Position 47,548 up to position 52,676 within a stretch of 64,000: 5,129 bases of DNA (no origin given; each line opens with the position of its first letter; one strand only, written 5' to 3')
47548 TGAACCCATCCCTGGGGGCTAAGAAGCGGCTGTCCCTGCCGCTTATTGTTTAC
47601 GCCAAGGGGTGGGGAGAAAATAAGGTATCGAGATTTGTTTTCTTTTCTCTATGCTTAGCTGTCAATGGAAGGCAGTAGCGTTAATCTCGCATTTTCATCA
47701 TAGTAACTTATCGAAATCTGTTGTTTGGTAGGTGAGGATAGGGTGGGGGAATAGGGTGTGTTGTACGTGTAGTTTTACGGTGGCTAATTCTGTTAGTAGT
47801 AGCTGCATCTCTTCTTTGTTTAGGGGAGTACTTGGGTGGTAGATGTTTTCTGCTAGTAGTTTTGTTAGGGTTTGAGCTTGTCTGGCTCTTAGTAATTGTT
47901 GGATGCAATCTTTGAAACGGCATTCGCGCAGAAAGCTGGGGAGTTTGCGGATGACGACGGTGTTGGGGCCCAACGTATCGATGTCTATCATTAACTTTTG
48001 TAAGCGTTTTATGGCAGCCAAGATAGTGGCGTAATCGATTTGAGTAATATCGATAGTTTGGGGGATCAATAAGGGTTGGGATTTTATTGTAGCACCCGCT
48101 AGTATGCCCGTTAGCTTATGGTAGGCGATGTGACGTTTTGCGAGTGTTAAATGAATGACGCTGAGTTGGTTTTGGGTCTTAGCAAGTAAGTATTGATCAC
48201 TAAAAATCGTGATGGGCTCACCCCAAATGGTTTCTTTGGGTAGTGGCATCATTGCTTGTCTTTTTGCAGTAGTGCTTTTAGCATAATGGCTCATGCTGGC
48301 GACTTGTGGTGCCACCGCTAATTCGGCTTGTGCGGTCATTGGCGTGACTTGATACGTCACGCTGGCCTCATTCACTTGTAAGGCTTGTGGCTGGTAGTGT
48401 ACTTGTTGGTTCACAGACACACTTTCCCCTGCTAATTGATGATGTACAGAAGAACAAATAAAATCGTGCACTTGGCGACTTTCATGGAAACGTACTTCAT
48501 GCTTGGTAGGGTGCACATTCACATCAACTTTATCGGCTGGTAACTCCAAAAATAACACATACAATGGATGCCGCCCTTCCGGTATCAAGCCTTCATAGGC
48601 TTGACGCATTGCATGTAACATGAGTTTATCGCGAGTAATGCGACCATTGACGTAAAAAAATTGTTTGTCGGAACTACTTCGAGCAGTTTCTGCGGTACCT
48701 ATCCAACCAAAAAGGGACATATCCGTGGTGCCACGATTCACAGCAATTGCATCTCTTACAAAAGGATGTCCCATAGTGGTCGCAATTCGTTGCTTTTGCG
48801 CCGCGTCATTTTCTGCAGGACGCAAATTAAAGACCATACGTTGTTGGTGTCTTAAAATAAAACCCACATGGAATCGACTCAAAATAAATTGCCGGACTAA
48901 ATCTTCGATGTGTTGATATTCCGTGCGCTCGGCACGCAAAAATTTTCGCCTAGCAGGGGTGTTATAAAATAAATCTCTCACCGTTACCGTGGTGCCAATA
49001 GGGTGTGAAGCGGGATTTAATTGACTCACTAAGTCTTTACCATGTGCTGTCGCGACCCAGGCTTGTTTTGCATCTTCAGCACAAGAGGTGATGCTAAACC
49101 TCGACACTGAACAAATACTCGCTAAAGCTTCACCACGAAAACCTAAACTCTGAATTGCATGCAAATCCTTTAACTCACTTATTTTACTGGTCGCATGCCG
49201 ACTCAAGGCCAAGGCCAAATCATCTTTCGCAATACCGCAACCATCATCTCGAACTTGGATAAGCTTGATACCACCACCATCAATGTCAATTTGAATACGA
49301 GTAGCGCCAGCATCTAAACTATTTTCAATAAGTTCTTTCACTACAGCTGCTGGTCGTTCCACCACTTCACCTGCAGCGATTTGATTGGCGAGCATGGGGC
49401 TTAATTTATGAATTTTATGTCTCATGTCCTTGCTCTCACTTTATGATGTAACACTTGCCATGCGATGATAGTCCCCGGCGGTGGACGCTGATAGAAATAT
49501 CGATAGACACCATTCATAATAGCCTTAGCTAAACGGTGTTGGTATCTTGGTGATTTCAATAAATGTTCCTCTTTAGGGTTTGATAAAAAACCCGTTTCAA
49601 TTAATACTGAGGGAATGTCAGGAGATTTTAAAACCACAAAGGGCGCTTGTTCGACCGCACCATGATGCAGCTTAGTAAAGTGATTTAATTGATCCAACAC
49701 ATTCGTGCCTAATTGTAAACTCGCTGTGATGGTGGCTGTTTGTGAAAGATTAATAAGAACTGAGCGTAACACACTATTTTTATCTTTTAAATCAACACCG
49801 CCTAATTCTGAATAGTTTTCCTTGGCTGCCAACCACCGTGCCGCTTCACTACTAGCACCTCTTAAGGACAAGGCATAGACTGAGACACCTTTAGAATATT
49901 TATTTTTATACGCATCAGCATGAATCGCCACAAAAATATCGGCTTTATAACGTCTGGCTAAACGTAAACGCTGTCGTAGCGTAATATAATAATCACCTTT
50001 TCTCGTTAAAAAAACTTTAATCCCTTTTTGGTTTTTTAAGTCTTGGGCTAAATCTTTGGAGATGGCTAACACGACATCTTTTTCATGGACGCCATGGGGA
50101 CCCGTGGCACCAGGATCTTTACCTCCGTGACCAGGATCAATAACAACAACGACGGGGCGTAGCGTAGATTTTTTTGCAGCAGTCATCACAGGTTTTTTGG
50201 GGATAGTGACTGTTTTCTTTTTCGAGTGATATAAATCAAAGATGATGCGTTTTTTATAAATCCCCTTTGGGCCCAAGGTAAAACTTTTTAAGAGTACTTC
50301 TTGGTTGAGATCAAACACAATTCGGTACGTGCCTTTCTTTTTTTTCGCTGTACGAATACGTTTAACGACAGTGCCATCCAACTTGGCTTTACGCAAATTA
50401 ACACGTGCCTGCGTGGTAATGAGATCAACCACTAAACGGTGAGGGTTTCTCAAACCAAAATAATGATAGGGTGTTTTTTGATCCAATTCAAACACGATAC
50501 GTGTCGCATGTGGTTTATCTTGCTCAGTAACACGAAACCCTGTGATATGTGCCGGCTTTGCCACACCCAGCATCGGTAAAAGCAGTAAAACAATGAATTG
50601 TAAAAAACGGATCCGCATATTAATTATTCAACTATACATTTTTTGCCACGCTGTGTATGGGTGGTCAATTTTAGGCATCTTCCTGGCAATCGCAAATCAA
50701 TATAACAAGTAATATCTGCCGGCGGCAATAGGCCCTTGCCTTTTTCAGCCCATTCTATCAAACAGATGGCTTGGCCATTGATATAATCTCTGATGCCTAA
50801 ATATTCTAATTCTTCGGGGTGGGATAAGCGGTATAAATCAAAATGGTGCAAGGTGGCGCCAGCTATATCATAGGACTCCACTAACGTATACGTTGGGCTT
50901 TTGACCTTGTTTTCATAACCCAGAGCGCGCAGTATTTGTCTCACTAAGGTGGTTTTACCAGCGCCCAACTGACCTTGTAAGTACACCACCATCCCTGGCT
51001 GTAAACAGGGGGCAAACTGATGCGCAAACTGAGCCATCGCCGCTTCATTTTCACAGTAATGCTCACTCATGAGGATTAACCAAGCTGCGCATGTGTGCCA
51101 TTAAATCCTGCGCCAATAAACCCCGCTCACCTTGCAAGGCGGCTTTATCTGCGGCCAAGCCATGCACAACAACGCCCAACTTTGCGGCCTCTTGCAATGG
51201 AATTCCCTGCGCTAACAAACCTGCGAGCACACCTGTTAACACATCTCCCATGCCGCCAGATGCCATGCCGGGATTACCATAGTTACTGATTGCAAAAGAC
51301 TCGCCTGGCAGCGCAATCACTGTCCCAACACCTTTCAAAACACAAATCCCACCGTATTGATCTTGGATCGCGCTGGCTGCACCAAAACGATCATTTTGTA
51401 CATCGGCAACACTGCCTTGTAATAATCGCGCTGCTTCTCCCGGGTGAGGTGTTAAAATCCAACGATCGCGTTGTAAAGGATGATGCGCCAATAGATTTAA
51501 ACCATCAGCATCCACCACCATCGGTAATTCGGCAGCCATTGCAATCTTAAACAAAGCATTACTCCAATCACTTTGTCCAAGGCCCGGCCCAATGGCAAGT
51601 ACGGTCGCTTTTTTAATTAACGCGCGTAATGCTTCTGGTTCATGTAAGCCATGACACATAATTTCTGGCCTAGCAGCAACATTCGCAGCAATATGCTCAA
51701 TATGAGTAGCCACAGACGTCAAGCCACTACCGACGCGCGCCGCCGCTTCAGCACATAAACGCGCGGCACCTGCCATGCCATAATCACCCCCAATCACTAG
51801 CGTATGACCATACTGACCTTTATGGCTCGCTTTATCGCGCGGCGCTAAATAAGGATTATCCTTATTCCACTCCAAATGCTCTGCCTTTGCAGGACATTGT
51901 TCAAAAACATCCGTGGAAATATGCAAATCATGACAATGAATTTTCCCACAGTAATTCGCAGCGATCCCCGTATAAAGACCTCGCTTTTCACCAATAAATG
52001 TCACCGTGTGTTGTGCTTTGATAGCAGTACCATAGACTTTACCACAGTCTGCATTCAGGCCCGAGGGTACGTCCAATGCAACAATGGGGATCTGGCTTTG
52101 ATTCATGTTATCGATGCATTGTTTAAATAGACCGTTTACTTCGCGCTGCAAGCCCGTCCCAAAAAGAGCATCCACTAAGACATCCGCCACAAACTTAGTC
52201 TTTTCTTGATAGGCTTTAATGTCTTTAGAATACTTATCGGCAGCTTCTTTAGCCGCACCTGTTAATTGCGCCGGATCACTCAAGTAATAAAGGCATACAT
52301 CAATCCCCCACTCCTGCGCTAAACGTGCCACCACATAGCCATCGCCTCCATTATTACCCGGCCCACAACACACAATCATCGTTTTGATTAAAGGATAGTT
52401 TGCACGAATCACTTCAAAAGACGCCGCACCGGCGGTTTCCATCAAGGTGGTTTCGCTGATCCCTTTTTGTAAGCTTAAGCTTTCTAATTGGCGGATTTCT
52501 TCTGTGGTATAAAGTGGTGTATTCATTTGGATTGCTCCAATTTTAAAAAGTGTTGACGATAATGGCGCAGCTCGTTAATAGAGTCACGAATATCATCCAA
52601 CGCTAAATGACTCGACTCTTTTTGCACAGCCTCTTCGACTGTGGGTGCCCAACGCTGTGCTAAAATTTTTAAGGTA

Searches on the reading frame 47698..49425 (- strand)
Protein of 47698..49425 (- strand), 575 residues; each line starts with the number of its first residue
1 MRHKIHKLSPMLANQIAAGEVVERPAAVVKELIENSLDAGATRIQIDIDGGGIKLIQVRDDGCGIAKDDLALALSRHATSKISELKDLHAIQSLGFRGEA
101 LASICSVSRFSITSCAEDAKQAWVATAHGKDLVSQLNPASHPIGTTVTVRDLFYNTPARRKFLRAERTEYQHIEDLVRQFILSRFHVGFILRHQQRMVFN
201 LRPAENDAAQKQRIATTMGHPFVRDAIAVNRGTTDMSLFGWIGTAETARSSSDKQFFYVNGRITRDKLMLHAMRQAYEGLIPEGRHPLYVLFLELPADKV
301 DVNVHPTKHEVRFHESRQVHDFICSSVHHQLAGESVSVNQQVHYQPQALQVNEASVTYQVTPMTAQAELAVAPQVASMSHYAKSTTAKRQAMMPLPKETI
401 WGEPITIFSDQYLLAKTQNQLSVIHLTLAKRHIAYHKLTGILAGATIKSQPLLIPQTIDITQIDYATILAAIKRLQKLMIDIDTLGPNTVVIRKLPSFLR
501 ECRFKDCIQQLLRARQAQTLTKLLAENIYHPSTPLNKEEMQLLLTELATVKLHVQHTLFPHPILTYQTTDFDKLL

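Call 37: search_protein_families(library=pfam, proteins=[window:47698-49425:-], max_evalue=0.0001)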
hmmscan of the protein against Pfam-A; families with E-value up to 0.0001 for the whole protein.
window:47698-49425:- (575 aa): 4 families
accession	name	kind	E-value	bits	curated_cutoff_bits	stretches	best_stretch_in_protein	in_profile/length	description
PF01119.25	DNA_mis_repair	-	4.5e-37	126.7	26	1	214-331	1-118/119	DNA mismatch repair protein, C-terminal domain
PF08676.16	MutL_C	-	7.6e-21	74.7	25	1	406-519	2-115/142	MutL C terminal dimerisation domain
PF13589.12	HATPase_c_3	-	4.2e-12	46.7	25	1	26-121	4-99/137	Histidine kinase-, DNA gyrase B-, and HSP90-like ATPase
PF02518.31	HATPase_c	-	1.7e-07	32.1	26.4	1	24-79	5-63/111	Histidine kinase-, DNA gyrase B-, and HSP90-like ATPase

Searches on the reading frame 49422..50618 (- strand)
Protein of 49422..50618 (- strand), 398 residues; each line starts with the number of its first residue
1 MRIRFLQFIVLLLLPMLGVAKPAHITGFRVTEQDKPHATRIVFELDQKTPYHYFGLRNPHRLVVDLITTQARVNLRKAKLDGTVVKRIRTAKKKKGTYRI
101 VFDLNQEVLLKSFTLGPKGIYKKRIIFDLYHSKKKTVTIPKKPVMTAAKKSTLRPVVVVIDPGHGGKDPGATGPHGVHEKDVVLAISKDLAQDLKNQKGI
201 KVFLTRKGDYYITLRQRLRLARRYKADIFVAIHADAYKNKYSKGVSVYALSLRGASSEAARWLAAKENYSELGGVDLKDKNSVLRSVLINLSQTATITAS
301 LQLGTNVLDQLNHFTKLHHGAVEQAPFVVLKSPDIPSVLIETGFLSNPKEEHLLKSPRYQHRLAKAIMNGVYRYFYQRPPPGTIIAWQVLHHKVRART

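Call 37: search_protein_families(library=pfam, proteins=[window:49422-50618:-], max_evalue=0.0001)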
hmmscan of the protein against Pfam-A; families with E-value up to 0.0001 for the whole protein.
window:49422-50618:- (398 aa): 2 families
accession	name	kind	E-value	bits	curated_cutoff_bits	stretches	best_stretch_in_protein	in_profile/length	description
PF01520.23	Amidase_3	-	5.9e-52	176.7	27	1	158-371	1-172/174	N-acetylmuramoyl-L-alanine amidase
PF11741.13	AMIN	-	3.4e-13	50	20.5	1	35-129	7-101/101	AMIN domain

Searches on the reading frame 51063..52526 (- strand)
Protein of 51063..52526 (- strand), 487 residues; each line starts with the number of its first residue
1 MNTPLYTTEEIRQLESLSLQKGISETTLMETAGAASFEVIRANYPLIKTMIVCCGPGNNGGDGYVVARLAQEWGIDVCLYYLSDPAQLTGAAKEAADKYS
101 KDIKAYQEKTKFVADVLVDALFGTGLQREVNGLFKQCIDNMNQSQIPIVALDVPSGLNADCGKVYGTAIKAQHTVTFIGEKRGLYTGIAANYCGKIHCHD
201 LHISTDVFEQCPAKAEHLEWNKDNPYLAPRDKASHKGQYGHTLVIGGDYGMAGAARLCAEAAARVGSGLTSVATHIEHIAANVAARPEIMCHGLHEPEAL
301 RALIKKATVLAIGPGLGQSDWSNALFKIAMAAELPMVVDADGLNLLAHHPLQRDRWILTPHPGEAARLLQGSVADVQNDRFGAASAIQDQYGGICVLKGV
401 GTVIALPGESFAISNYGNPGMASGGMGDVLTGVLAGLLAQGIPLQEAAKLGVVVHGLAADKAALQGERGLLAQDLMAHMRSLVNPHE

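Call 37: search_protein_families(library=pfam, proteins=[window:51063-52526:-], max_evalue=0.0001)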
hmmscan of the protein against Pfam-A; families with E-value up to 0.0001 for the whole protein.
window:51063-52526:- (487 aa): 2 families
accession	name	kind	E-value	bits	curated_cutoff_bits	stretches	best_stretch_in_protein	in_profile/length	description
PF01256.23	Carb_kinase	-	1.4e-61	208.5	27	1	243-477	2-238/242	NAD(P)H-hydrate dehydratase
PF03853.21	YjeF_N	-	2.9e-43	148.2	24.9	1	26-183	2-169/169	YjeF-related protein N-terminus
